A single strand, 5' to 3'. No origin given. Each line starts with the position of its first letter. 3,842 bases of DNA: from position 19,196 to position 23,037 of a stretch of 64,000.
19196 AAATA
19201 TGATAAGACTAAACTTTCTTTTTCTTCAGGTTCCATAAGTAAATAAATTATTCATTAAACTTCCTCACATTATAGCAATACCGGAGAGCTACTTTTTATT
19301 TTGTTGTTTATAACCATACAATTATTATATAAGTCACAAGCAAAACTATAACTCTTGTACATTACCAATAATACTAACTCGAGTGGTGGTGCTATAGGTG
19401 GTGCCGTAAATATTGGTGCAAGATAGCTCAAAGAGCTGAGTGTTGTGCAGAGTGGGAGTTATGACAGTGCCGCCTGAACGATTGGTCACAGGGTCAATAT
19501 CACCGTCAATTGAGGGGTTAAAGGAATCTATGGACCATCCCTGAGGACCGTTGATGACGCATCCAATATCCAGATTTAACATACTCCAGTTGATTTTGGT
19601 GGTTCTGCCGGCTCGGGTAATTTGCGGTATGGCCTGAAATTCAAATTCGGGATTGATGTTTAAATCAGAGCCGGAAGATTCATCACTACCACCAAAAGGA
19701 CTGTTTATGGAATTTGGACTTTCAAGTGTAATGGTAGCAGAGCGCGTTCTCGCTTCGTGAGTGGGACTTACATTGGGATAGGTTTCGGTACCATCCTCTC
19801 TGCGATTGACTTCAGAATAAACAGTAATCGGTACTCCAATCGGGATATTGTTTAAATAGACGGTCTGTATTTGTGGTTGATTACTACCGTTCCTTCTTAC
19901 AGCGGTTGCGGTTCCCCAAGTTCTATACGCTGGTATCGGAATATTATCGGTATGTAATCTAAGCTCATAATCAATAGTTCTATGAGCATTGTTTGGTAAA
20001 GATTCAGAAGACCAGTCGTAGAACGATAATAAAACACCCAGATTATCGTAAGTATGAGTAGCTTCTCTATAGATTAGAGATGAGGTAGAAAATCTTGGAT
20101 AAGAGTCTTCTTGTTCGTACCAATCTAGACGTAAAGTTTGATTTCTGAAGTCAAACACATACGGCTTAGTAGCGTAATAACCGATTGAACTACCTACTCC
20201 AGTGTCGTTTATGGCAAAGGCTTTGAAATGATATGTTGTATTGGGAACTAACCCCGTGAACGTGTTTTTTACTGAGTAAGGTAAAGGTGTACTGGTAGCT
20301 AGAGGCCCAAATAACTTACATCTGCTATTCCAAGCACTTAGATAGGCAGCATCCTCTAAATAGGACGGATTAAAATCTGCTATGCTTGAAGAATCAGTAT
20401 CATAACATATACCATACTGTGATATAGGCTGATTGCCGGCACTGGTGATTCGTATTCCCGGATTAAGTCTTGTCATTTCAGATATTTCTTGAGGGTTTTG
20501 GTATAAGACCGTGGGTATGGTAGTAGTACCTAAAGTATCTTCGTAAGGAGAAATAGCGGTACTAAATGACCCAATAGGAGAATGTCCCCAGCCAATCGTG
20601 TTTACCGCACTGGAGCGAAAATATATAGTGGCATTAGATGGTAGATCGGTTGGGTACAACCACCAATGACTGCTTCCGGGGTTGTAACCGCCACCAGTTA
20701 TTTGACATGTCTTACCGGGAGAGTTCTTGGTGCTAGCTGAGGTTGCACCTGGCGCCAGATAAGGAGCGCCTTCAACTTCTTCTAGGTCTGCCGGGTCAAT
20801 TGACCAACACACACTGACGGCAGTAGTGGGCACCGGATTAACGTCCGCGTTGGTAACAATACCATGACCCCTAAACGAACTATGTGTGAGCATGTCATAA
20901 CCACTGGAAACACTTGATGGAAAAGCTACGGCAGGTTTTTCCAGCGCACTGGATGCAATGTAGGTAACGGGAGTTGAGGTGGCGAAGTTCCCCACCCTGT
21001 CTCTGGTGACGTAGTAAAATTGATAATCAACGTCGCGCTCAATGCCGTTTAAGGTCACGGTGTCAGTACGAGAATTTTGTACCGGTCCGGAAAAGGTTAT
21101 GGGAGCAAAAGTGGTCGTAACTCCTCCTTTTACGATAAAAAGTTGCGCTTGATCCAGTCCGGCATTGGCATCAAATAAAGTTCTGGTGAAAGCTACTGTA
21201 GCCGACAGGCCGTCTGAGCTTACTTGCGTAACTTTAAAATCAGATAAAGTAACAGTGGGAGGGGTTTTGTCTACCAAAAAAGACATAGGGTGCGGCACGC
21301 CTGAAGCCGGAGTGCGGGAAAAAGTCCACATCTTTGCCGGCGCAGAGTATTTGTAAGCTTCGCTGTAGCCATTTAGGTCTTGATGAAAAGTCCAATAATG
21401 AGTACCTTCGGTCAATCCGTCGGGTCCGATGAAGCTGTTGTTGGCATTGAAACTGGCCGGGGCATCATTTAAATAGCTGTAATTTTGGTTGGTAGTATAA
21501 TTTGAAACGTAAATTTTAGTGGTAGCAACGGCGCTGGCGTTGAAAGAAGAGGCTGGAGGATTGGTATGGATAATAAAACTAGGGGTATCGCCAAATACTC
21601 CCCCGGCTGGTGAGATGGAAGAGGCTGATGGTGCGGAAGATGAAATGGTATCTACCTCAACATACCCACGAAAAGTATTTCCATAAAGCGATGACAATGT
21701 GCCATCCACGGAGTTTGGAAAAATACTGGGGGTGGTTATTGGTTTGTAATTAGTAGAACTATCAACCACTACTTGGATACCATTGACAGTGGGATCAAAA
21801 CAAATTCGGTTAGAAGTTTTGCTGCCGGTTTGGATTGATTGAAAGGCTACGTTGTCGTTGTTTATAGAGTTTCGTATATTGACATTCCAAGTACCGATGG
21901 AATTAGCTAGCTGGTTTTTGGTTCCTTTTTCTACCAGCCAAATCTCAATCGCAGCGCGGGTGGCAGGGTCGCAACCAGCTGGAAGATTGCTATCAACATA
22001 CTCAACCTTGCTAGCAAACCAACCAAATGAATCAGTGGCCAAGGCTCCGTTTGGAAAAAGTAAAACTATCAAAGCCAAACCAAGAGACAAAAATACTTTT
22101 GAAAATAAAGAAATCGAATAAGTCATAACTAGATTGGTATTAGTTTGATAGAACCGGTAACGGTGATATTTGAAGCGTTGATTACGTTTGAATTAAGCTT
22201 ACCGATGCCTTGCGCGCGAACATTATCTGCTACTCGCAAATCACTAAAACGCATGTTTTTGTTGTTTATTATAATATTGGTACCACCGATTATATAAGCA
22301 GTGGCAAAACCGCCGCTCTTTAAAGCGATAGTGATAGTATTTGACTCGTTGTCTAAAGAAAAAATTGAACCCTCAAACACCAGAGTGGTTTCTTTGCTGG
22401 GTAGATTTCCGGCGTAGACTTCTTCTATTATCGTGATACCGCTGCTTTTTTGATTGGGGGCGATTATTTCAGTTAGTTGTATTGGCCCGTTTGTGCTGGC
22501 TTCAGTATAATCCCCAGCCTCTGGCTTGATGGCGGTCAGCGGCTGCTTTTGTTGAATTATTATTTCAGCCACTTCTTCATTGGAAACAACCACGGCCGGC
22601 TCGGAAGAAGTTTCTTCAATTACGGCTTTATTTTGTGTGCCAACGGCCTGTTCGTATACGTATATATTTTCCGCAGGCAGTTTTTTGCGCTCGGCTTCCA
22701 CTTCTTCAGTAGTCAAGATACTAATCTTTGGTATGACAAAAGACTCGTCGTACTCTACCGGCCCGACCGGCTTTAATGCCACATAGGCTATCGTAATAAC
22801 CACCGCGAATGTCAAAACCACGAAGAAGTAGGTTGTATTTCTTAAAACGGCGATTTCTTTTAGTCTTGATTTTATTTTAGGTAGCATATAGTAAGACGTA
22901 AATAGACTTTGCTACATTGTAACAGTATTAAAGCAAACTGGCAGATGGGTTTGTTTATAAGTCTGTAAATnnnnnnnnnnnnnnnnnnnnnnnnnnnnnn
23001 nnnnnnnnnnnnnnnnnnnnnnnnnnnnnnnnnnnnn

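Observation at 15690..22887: Tandem duplication of a two-gene cassette: small single-TM protein plus ~930-aa secreted multi-domain protein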

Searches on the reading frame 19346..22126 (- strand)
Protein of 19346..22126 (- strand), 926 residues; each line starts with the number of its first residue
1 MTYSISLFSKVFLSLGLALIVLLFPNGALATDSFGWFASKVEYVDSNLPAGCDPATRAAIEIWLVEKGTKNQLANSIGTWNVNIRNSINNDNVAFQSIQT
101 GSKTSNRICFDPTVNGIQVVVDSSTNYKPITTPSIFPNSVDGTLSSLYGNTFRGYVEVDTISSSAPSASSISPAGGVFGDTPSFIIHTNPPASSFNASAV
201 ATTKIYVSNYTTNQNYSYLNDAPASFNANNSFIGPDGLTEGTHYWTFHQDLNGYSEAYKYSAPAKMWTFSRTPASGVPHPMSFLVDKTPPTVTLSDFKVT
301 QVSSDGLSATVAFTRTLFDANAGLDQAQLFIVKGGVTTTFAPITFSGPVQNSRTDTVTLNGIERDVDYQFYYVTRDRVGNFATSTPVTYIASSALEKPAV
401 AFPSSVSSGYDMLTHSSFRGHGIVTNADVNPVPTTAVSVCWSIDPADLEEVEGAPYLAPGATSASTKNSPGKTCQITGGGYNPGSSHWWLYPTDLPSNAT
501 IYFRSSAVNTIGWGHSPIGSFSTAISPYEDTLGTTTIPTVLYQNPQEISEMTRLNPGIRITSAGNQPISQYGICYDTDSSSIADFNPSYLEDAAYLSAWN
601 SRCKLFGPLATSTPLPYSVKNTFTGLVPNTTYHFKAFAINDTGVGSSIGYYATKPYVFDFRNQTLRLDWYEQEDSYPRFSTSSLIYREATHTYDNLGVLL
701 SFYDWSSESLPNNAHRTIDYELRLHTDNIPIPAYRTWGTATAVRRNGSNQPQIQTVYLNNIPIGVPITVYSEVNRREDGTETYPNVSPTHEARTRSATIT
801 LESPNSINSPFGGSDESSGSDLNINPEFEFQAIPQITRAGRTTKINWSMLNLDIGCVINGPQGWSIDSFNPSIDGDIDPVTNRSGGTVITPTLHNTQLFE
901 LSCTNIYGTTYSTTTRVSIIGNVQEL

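Call 5: search_protein_families(library=pfam, proteins=[window:19346-22126:-], max_evalue=1)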
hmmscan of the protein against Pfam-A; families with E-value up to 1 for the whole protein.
window:19346-22126:- (926 aa): 4 families
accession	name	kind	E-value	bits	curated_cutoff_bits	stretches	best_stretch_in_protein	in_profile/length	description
PF00041.27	fn3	-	1.5e-05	25.5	25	1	618-645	48-75/84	Fibronectin type III domain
PF02494.22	HYR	-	0.011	16.4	21.7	1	285-328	1-42/81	HYR domain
PF16656.11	Pur_ac_phosph_N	-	0.11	13.5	30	1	616-640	58-82/93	Purple acid Phosphatase, N-terminal domain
PF10179.15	NDNF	-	0.12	12.8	27.3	1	620-644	90-114/127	Neuron-derived neurotrophic factor, first Fn(III) domain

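Call 61: search_protein_families(library=ncbifam, proteins=[window:19346-22126:-], max_evalue=1)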
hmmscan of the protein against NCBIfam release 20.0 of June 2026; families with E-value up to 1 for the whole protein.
window:19346-22126:- (926 aa): 0 families

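Call 89: search_protein_families(library=phrogs, proteins=[window:19346-22126:-], max_evalue=0.01)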
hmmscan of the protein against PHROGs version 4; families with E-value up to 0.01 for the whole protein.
window:19346-22126:- (926 aa): 0 families

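Call 90: search_protein_families(library=padloc, proteins=[window:19346-22126:-], max_evalue=0.01)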
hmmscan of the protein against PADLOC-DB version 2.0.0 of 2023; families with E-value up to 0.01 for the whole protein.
window:19346-22126:- (926 aa): 0 families

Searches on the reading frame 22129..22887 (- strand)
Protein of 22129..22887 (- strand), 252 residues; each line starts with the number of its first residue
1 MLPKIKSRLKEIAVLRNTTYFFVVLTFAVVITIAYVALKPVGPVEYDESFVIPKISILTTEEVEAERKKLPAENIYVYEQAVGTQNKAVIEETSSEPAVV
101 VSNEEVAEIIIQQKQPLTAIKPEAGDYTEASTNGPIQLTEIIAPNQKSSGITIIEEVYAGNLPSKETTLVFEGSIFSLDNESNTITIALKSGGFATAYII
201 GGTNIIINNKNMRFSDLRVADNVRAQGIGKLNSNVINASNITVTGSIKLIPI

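Call 5: search_protein_families(library=pfam, proteins=[window:22129-22887:-], max_evalue=1)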
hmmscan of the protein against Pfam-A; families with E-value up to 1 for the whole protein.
window:22129-22887:- (252 aa): 1 family
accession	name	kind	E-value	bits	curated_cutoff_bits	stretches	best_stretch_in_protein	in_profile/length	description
PF01333.25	Apocytochr_F_C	-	0.35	11.4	30.4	1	175-247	16-88/118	Apocytochrome F, C-terminal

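Call 10: find_homologous_proteins(query=window:22129-22887:-)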
Query window:22129-22887:- (252 aa): 1 proteins with E <= 0.001 among 521 candidates.
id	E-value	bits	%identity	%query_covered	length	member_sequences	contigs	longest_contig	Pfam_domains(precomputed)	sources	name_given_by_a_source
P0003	5.5e-150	515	100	100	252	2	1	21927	-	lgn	-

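Call 22: find_encoding_contigs(protein=P0003, flank=10000)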
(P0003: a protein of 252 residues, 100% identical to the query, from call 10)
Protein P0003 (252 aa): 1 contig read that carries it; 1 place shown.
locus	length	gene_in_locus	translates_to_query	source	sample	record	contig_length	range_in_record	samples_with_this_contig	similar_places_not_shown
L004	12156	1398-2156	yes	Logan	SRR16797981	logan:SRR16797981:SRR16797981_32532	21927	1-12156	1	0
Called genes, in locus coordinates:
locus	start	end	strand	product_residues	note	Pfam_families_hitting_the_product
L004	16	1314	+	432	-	PF01541:GIY-YIG (weak), PF02151:UVR (weak), PF08459:UvrC_RNaseH_dom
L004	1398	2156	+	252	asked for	-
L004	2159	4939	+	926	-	PF00041:fn3 (faint)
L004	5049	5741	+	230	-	-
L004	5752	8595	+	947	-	-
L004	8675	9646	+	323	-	PF01820:Dala_Dala_lig_N, PF02655:ATP-grasp_3, PF07478:Dala_Dala_lig_C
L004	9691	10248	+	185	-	-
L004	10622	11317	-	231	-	PF08282:Hydrolase_3 (weak), PF03332:PMM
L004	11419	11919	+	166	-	-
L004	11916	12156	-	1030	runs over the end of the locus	PF00873:ACR_tran, PF02355:SecD_SecF_C (faint)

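Call 23: find_homologous_proteins(query=A1, max_evalue=0.01)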
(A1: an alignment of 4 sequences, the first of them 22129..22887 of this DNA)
Query A1 (4 sequences) (252 aa, profile of the alignment): 5 proteins with E <= 0.01 among 6129 candidates.
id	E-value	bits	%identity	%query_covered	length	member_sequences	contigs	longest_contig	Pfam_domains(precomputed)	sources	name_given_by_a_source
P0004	6.0e-98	345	29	98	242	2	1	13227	-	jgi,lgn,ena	-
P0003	1.3e-92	328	100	100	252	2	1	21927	-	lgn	-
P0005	5.3e-92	326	26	96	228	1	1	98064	-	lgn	-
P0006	3.2e-84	300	30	96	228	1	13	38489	-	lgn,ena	-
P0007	9.8e-45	171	46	81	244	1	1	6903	-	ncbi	-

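Call 25: find_encoding_contigs(protein=P0007, flank=10000)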
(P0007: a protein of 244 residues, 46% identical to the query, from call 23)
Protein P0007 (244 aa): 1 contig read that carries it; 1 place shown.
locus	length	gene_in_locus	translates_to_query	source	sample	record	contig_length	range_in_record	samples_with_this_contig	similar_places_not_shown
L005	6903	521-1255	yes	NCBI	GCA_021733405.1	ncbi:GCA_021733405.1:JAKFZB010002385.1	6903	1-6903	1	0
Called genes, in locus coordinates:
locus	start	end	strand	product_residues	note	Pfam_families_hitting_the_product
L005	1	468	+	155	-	?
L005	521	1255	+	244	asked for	-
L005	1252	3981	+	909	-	-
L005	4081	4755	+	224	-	-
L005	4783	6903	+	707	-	?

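Call 26: find_encoding_contigs(protein=P0006, flank=10000, max_places=4)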
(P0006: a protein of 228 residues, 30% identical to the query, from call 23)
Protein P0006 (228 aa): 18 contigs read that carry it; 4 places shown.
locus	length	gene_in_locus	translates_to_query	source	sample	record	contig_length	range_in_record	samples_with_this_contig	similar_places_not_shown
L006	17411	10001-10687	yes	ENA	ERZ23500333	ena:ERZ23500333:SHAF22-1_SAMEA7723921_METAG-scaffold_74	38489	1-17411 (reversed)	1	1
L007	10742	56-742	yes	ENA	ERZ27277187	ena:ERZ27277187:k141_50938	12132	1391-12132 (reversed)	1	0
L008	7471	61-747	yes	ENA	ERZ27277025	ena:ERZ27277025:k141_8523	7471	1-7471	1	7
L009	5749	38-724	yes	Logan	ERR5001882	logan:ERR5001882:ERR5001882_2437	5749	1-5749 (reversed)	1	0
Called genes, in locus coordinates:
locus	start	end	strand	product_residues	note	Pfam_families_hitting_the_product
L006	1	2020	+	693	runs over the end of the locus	PF04851:ResIII, PF17757:UvrB_inter, PF27431:UvrB_3rd, PF00271:Helicase_C, PF12344:UvrB, PF02151:UVR (weak)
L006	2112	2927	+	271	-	PF00072:Response_reg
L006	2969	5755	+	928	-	PF18884:TSP3_bac (faint)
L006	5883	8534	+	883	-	PF02463:SMC_N (faint), PF13191:AAA_16 (faint), PF13481:AAA_25 (faint), PF00005:ABC_tran (faint), PF05729:NACHT (faint), PF13173:AAA_14 (faint), PF13304:AAA_21 (faint), PF17760:UvrA_inter, +4 more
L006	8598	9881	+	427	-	PF01541:GIY-YIG (weak), PF08459:UvrC_RNaseH_dom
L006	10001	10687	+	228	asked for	-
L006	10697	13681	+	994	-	-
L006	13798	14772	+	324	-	PF01820:Dala_Dala_lig_N, PF02655:ATP-grasp_3 (weak), PF07478:Dala_Dala_lig_C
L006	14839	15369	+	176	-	-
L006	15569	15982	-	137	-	-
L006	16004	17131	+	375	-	PF22807:TrAA12, PF07995:GSDH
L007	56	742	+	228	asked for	-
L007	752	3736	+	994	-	-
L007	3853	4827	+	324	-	PF01820:Dala_Dala_lig_N, PF02655:ATP-grasp_3 (weak), PF07478:Dala_Dala_lig_C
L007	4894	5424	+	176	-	-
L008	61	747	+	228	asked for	-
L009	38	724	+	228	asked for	-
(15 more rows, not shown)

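Call 46: predict_structure(alignment_id=A4)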
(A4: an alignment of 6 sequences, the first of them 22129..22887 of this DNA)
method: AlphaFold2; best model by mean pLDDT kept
length: 252 residues; sequences in the alignment: 6
mean_pLDDT: 62.3   pTM: 0.36
mean pLDDT of the five models: 62.3, 59.0, 56.5, 54.0, 50.6
residues with pLDDT >= 90: 33; 70-90: 81; 50-70: 41; < 50: 97
segments of 3 or more residues with pLDDT < 50: 73-162, 249-252
pLDDT, mean of each block of 10 residues (from residue 1): 64 74 88 77 53 59 67 39 28 31 44 38 33 32 36 42 68 91 90 88 83 87 90 86 71 45
secondary structure, 60 per line:
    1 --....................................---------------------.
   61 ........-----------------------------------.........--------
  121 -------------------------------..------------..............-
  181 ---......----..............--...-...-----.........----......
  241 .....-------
elements in order: H3-38 H60-68 H104-112 E166-179 E184-189 E194-207 E210-212 E222-230 E235-245

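Call 58: fold_search(model_id=the predicted structure, library=pdb)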
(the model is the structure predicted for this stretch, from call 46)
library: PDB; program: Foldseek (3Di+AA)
matches with E <= 10: 842; with E <= 0.001: 4
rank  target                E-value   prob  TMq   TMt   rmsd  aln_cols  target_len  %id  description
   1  3e6z                  1.8e-04  1.00  0.24  0.68   4.2        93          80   17  1.0 A Structure of CusF-W44A-Cu(II) residues 10-88 from Escherichia coli (released 2009-07-07)
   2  1zeq                  1.8e-04  1.00  0.25  0.66   4.3        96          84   16  1.5 A Structure of apo-CusF residues 6-88 from Escherichia coli (released 2005-08-02)
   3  2vb2                  6.8e-04  1.00  0.23  0.69   3.5        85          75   18  Crystal structure of Cu(I)CusF (released 2007-12-18)
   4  1efw_A                7.7e-04  1.00  0.25  0.12   6.9       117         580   17  Crystal structure of aspartyl-tRNA synthetase from Thermus thermophilus complexed to tRNAasp from Escherichia coli (released 2000-06-19)
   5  4gn3_F                1.1e-03  1.00  0.24  0.52   8.6       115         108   19  OBody AM1L10 bound to hen egg-white lysozyme (released 2013-08-21)
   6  9fco_I                1.5e-03  0.99  0.18  0.51   6.1        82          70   16  Structure of E. coli 30S-IF1-IF3-mRNA-Kasugamycin complex (released 2025-03-19)
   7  4gn3_J                1.6e-03  1.00  0.24  0.53   3.8        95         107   20  OBody AM1L10 bound to hen egg-white lysozyme (released 2013-08-21)
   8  4ql5_A                1.8e-03  1.00  0.18  0.53   5.7        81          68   15  Crystal structure of translation initiation factor IF-1 from Streptococcus pneumoniae TIGR4 (released 2014-07-02)
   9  9dcn_MODEL_1_A        2.0e-03  0.99  0.20  0.50   6.9        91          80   13  Solution structure of the translation initiation factor IF-1 from Neisseria gonorrhoeae (NCCP11945). Seattle S (released 2024-10-16)
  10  8rk2_C                2.4e-03  1.00  0.23  0.48   7.4       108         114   12  Human Replication protein A (RPA; trimeric core) - ssDNA complex (released 2024-04-24)
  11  3kdf_A                2.6e-03  1.00  0.23  0.48   5.0        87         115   11  X-ray Crystal Structure of the Human Replication Protein A Complex from Wheat Germ Cell Free Expression (released 2009-12-01)
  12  9h9h_X                2.8e-03  0.99  0.19  0.52   5.7        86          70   17  Complex 1 30S-IF1-IF2-IF3-GE81112 (released 2025-08-06)
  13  4gn3_H                2.9e-03  1.00  0.24  0.55   7.7       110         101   18  OBody AM1L10 bound to hen egg-white lysozyme (released 2013-08-21)
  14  4ql5_B                2.9e-03  1.00  0.19  0.58   5.5        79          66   15  Crystal structure of translation initiation factor IF-1 from Streptococcus pneumoniae TIGR4 (released 2014-07-02)
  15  1e1o                  3.1e-03  1.00  0.26  0.14   4.5        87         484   11  lysyl-tRNA Synthetase (LYSU) hexagonal form, complexed with lysine (released 2000-07-28)
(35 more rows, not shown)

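Call 61: search_protein_families(library=ncbifam, proteins=[window:22129-22887:-], max_evalue=1)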
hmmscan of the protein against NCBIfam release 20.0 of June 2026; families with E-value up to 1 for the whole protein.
window:22129-22887:- (252 aa): 1 family
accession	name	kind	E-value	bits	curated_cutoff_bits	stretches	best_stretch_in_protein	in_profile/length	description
TIGR02908.1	CoxD_Bacillus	equivalog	0.054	13.4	117.85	1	24-60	29-65/110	cytochrome c oxidase subunit IVB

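Call 65: search_protein_families(library=pfam, alignment_id=A3, max_evalue=10)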
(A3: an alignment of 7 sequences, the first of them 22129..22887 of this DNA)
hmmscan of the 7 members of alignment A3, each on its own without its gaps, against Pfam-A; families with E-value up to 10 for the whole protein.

A. member 1, window:22129-22887:- (252 aa): 1 family
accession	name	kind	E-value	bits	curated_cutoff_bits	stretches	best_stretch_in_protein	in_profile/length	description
PF01333.25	Apocytochr_F_C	-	0.35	11.4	30.4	1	175-247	16-88/118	Apocytochrome F, C-terminal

B. families by the number of members that match (of 7 scanned): 4 families
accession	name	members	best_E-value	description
PF18914.6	DUF5666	3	0.00059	Domain of unknown function (DUF5666)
PF00498.31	FHA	1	0.13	FHA domain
PF09716.15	ETRAMP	1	0.24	Malarial early transcribed membrane protein (ETRAMP)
PF01333.25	Apocytochr_F_C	1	0.35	Apocytochrome F, C-terminal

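Call 67: search_solved_structures(query=A3, max_evalue=10)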
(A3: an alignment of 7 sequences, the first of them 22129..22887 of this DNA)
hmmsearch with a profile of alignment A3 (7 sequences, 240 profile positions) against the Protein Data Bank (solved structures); distinct sequences matched with E-value up to 10: 2.
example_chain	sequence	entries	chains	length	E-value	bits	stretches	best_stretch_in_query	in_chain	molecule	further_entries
2jv8_A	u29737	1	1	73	0.81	12.7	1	184-203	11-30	Uncharacterized protein NE1242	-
7pzo_A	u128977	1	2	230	1.5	11.8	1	202-221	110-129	mite allergen Der p 3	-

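Call 89: search_protein_families(library=phrogs, proteins=[window:22129-22887:-], max_evalue=0.01)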
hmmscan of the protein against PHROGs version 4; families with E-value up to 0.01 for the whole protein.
window:22129-22887:- (252 aa): 0 families

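Call 90: search_protein_families(library=padloc, proteins=[window:22129-22887:-], max_evalue=0.01)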
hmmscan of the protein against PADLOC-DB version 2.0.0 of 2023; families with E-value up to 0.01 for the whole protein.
window:22129-22887:- (252 aa): 0 families
